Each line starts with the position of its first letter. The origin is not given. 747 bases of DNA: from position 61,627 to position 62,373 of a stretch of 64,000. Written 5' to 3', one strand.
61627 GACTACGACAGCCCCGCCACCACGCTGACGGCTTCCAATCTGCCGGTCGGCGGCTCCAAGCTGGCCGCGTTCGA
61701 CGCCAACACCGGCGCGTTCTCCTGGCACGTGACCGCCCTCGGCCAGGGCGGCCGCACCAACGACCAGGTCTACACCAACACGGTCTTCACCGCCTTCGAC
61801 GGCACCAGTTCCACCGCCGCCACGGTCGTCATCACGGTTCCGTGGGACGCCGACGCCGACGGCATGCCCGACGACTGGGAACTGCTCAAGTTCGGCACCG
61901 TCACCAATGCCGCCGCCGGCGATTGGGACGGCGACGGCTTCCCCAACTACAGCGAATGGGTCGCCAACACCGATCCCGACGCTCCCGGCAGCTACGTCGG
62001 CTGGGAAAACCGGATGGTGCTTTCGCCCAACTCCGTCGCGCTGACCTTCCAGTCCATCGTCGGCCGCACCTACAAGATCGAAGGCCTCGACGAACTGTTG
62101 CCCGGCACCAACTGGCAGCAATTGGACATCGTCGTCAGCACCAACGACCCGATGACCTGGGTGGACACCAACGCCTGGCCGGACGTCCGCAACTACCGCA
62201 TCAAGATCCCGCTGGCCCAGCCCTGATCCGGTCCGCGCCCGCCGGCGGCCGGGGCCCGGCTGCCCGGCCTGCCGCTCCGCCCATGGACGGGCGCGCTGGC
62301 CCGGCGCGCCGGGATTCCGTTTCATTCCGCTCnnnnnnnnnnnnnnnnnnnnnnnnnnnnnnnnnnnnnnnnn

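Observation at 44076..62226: Both giant proteins end with the same about-100-aa C-terminal module: a candidate sorting or anchoring tag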

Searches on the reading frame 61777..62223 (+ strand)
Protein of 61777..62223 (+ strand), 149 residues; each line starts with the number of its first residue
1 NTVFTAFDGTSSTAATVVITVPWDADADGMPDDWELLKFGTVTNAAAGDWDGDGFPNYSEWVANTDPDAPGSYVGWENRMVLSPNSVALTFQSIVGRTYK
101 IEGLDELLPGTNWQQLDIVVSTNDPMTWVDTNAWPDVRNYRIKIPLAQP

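Call 8: search_protein_families(library=pfam, proteins=[window:61777-62223:+], max_evalue=1)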
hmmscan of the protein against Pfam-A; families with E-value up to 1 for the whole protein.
window:61777-62223:+ (149 aa): 2 families
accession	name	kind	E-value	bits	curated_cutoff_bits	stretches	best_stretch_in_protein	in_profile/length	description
PF18884.5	TSP3_bac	-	0.00067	19.9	25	1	50-67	2-19/22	Bacterial TSP3 repeat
PF18712.6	DUF5644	-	0.15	12.5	25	1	37-100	30-89/109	Family of unknown function (DUF5644)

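Call 9: search_protein_families(library=ncbifam, proteins=[window:61777-62223:+], max_evalue=1)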
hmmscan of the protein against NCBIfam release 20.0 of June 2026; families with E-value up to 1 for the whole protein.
window:61777-62223:+ (149 aa): 3 families
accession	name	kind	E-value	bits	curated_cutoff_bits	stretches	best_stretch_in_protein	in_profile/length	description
NF042425.1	Amuc_1099_fam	equivalog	0.00015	21.5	50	1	42-73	122-153/321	Amuc_1099 family pilus-like system protein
NF047639.1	throspo3_MtsD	equivalog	0.015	13.5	800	1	23-68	481-528/651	cell-cell cohesion protein MtsD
NF033765.2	gliding_CglD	equivalog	0.084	10.6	400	1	17-59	260-298/1124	adventurous gliding motility lipoprotein CglD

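Call 14: find_homologous_proteins(query=window:61846-62223:+, max_evalue=0.01)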
Query seq(126 aa) (126 aa): 5 proteins with E <= 0.01 among 9 candidates.
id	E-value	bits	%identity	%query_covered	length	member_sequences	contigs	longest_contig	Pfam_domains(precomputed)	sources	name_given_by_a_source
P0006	8.7e-52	193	70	90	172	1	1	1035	-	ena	-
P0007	1.9e-42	163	60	100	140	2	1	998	-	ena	-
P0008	4.9e-21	93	54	73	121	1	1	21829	-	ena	-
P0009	8.5e-15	73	69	42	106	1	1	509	-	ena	-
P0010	2.2e-14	72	65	43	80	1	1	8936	-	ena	-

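Call 37: predict_structure(alignment_id=A5)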
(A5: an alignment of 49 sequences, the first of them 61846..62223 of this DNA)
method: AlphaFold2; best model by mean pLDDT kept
length: 126 residues; sequences in the alignment: 49
mean_pLDDT: 91.2   pTM: 0.73
mean pLDDT of the five models: 91.2, 90.7, 90.6, 85.8, 85.3
residues with pLDDT >= 90: 94; 70-90: 29; 50-70: 2; < 50: 1
segments of 3 or more residues with pLDDT < 50: none
pLDDT, mean of each block of 10 residues (from residue 1): 84 93 92 90 85 92 96 94 94 97 96 94 71
secondary structure, 60 per line:
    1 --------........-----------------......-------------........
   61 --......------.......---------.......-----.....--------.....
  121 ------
elements in order: H9-16 H34-39 E53-60 E63-68 E75-81 E91-97 E103-107 E116-120

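Call 42: fold_search(model_id=the predicted structure, library=pdb)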
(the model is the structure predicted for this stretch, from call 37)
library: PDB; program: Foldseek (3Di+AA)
matches with E <= 10: 1392; with E <= 0.001: 0
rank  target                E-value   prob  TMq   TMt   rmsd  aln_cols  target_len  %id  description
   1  7cg8_C                2.2e-02  1.00  0.40  0.48   4.1        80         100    6  Structure of the sensor domain (short construct) of the anti-sigma factor RsgI4 in Pseudobacteroides cellulosolvens (released 2021-06-30)
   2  7skp_A                2.7e-02  0.97  0.32  0.49   4.8        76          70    5  De novo synthetic protein DIG14 (tetragonal space group) (released 2022-10-12)
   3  1zld                  2.8e-02  0.95  0.35  0.40   7.3        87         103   11  Crystal structure of a RGD-containing host-selective toxin: Pyrenophora tritici-repentis Ptr ToxA (released 2005-08-16)
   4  4lpv_A                3.2e-02  0.99  0.42  0.53   3.8        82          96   15  Crystal structure of TENCON variant P41BR3-42 (released 2014-01-29)
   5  6f0f_A                3.2e-02  0.92  0.30  0.26   4.6        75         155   21  Crystal structure ASF1-ip2_s (released 2019-06-12)
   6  8bv1_A                3.4e-02  0.91  0.29  0.25   4.4        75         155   20  Peptide inhibitor P4 in complex with ASF1 histone chaperone (released 2023-07-05)
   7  5c3i_A                3.4e-02  0.87  0.29  0.26   4.5        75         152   21  Crystal structure of the quaternary complex of histone H3-H4 heterodimer with chaperone ASF1 and the replicative helic (released 2015-07-29)
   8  1wis_MODEL_1_A        3.6e-02  0.99  0.40  0.41   3.5        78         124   17  Solution structure of the fifth FNIII domain from human KIAA1514 protein (released 2005-07-19)
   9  2ygv_B                3.6e-02  0.90  0.29  0.25   5.3        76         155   14  Conserved N-terminal domain of the yeast Histone Chaperone Asf1 in complex with the C-terminal fragment of Rad53 (released 2012-02-15)
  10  4lpv_B                4.3e-02  0.99  0.43  0.54   3.7        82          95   15  Crystal structure of TENCON variant P41BR3-42 (released 2014-01-29)
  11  5j7k_B                4.6e-02  1.00  0.40  0.54   2.8        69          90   16  Loop grafting onto a highly stable FN3 scaffold (released 2016-08-17)
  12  7cg5                  4.9e-02  0.99  0.40  0.48   3.8        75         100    7  Structure of the sensor domain (long construct) of the anti-sigma factor RsgI4 in Pseudobacteroides cellulosolvens (released 2021-06-30)
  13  7skp_B                4.9e-02  0.97  0.34  0.49   4.5        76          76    5  De novo synthetic protein DIG14 (tetragonal space group) (released 2022-10-12)
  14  7cg8_A                5.2e-02  0.99  0.40  0.46   3.7        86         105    6  Structure of the sensor domain (short construct) of the anti-sigma factor RsgI4 in Pseudobacteroides cellulosolvens (released 2021-06-30)
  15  1zle_B                5.2e-02  0.95  0.34  0.38   4.9        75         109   15  Crystal structure of a RGD-containing host-selective toxin: Pyrenophora tritici-repentis Ptr ToxA (released 2005-08-16)
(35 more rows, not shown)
